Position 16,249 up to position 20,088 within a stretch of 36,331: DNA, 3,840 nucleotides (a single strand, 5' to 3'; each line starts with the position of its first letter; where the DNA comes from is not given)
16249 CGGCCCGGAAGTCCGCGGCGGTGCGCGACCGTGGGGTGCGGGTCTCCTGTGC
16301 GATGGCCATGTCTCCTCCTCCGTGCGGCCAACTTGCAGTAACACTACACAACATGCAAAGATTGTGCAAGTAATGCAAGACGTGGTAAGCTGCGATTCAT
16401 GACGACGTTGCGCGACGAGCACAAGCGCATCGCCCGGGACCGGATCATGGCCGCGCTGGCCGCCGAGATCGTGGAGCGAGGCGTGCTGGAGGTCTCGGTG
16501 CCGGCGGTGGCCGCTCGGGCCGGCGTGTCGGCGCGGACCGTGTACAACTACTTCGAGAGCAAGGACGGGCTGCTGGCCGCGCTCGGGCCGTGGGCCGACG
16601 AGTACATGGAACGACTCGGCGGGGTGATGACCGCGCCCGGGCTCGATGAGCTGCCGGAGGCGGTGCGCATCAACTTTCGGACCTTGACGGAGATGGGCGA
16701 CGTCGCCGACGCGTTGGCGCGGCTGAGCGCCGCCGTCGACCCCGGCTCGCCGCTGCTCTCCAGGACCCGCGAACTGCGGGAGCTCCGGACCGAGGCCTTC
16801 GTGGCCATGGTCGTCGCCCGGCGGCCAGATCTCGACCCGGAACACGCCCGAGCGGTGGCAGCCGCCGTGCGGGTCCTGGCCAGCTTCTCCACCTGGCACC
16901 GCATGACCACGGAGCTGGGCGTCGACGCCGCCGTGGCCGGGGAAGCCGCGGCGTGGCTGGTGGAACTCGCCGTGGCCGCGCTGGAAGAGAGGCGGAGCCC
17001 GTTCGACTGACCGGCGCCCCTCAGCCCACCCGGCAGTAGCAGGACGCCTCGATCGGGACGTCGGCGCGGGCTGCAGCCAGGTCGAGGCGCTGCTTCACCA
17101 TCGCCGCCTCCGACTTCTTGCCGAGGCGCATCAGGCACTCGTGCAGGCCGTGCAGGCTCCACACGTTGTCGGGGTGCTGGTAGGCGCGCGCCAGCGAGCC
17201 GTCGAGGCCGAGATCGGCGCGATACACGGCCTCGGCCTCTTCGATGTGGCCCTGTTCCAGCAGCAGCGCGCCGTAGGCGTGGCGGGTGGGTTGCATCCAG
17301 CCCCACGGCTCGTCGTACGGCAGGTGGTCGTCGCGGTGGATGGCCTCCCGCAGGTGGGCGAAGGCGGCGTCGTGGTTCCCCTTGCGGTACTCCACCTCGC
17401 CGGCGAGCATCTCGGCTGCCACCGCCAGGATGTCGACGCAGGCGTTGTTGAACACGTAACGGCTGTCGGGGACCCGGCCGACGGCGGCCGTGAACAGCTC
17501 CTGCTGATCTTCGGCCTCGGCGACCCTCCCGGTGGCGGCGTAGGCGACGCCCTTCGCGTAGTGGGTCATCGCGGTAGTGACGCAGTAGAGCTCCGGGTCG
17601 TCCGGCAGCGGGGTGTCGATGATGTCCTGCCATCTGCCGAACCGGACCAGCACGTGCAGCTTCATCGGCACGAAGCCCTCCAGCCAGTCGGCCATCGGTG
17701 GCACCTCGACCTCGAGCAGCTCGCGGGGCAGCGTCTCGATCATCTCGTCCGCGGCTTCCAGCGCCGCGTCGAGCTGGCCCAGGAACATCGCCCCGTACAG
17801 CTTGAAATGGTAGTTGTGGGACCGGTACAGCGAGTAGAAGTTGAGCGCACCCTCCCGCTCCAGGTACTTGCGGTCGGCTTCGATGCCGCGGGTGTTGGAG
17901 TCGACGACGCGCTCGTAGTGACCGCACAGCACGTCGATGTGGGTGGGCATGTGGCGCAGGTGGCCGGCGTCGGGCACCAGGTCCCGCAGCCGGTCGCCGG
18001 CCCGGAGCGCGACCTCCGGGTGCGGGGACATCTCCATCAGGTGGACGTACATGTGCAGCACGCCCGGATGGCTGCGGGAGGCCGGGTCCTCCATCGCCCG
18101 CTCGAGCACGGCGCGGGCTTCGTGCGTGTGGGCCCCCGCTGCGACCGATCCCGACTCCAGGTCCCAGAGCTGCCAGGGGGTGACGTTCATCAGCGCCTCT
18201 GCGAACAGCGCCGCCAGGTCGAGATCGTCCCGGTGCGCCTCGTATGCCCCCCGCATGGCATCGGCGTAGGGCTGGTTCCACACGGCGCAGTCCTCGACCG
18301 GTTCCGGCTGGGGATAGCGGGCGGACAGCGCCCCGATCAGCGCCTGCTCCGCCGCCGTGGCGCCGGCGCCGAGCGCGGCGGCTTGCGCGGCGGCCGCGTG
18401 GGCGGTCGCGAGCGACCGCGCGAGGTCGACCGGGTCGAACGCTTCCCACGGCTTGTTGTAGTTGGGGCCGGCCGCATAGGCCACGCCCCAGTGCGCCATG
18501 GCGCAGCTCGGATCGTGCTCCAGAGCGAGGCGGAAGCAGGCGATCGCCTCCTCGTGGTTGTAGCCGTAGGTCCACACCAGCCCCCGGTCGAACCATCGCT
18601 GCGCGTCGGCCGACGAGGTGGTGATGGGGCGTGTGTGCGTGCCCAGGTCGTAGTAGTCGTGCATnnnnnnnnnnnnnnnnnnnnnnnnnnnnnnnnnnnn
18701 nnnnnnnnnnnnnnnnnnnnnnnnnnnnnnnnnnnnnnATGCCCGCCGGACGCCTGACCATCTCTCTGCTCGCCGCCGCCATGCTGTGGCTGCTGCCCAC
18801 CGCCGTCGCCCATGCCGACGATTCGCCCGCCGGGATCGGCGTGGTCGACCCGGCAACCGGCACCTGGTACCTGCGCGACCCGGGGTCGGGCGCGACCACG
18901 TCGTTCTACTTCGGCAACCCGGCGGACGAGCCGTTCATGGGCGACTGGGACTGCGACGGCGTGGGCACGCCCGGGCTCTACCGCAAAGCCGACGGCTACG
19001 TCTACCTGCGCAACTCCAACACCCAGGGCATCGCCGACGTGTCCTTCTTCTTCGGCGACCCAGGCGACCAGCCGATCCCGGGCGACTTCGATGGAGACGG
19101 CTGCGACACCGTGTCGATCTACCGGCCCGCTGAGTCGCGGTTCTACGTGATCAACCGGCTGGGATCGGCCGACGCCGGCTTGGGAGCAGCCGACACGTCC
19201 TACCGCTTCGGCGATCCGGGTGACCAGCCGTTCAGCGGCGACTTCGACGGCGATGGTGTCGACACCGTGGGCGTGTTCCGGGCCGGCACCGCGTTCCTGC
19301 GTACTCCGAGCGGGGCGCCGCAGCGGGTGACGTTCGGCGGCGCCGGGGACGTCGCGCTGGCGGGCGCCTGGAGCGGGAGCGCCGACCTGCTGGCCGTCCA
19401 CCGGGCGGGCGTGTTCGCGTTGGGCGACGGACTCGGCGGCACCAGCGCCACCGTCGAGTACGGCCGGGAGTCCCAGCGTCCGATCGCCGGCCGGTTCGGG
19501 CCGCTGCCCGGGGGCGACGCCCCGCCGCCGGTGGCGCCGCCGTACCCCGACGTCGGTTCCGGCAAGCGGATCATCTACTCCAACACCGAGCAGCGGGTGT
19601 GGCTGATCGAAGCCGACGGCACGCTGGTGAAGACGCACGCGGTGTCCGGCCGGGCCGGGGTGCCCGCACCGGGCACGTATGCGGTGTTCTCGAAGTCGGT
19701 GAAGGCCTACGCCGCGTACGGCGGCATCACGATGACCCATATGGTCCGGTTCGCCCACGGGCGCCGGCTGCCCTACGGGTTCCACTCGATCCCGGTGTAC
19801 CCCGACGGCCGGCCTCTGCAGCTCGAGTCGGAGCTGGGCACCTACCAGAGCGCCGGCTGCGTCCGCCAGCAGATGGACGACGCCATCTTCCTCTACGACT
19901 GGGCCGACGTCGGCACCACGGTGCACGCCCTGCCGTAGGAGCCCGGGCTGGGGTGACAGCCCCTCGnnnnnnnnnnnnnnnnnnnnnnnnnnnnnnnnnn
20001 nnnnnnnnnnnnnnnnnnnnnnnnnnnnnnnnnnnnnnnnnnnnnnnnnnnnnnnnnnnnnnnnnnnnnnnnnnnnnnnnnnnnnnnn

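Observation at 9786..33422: Four paralogous secreted proteins share a ~230-aa 'FGxPGD-x4-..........-x3-YR' repeat module fused to different cell-envelope domains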

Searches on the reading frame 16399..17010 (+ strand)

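Call 24: search_protein_families(library=pfam, proteins=[window:16399-17010:+], max_evalue=0.01)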
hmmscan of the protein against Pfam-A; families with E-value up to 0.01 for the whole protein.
window:16399-17010:+ (203 aa): 2 families
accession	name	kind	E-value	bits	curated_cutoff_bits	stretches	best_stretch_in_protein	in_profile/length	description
PF00440.29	TetR_N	-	1.9e-13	50.4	24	1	16-62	1-47/47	Bacterial regulatory proteins, tetR family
PF13309.12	HTH_22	-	0.0052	17.2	29.6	1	26-51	34-61/63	HTH domain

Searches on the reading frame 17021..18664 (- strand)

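Call 24: search_protein_families(library=pfam, proteins=[window:17021-18664:-], max_evalue=0.01)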
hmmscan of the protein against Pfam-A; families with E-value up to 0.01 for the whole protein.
window:17021-18664:- (547 aa): 7 families
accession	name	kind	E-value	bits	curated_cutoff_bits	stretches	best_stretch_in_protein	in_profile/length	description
PF07719.23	TPR_2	-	4.2e-10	39.4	27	1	22-53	2-33/34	Tetratricopeptide repeat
PF00515.34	TPR_1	-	2.4e-08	33.9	27.8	1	36-54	16-34/34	Tetratricopeptide repeat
PF13181.12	TPR_8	-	1.2e-06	28.6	25.7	0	36-53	16-33/34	Tetratricopeptide repeat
PF13428.12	TPR_14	-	9.6e-05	23.2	23.5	0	461-483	4-26/44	Tetratricopeptide repeat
PF13414.12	TPR_11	-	0.00065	19.8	26.8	0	37-64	10-37/42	TPR repeat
PF13424.12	TPR_12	-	0.004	17.7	30.1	0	418-482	6-69/77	Tetratricopeptide repeat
PF13432.12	TPR_16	-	0.0042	18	32.7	0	414-446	30-62/65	Tetratricopeptide repeat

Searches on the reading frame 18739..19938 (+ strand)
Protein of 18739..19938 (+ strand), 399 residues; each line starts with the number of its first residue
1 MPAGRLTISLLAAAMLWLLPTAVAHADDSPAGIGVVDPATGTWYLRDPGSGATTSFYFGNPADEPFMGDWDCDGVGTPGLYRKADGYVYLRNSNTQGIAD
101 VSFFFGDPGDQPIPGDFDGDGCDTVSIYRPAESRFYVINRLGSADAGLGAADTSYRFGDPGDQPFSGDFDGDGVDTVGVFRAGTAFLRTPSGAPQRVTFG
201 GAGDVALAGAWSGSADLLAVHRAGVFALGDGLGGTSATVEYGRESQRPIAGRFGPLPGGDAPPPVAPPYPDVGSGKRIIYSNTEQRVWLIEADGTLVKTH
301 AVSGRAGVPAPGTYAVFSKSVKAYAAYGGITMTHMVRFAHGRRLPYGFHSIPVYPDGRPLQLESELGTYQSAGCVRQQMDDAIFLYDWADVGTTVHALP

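Call 7: search_protein_families(library=pfam, proteins=[window:18739-19938:+], max_evalue=1)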
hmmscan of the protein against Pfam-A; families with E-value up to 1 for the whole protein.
window:18739-19938:+ (399 aa): 1 family
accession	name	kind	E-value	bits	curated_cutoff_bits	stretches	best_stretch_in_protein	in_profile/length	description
PF03734.19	YkuD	-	2.4e-11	44.9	23.4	1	276-395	2-144/146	L,D-transpeptidase catalytic domain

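Call 8: search_protein_families(library=ncbifam, proteins=[window:18739-19938:+], max_evalue=1)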
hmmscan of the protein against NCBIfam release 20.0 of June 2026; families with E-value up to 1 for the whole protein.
window:18739-19938:+ (399 aa): 0 families

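Call 66: predict_structure(alignment_id=A4)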
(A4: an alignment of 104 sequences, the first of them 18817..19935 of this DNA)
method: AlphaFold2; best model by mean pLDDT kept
length: 373 residues; sequences in the alignment: 104
mean_pLDDT: 74.4   pTM: 0.66
mean pLDDT of the five models: 74.4, 74.2, 73.7, 72.8, 71.6
residues with pLDDT >= 90: 208; 70-90: 39; 50-70: 21; < 50: 105
segments of 3 or more residues with pLDDT < 50: 241-248, 279-373
pLDDT, mean of each block of 10 residues (from residue 1): 89 96 93 96 97 97 97 97 97 97 97 94 95 95 94 95 82 93 91 96 88 95 95 74 48 62 70 61 37 30 29 32 35 35 27 28 33 28
secondary structure, 60 per line:
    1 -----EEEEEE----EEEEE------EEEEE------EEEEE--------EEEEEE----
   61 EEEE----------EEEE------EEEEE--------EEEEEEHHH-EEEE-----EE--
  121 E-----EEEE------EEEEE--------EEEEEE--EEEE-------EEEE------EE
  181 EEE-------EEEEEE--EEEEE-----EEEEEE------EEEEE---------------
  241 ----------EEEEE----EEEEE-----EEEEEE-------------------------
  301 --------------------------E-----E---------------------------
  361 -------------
elements in order: E6-11 E16-20 E27-31 E38-42 E51-56 E61-64 E75-78 E85-89 E98-103 E108-111 E127-130 E137-141 E150-155 E158-161 E169-172 E179-183 E191-196 E199-203 E209-214 E221-225 E251-255 E260-264 E270-275
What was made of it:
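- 18829..19515 (+): Propeller module of gene 3 (blades 4-5 degenerate but still predicted to fold). Call 66: AF2 residues 1-235 have block pLDDT mostly 88-97 (one block at 82), with 20 strands.
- The gene 3 module has block pLDDT mostly 88-97 (one block at 82; call 66).
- Tried and rejected: AF2 of the full mature gene 3 protein (call 66).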
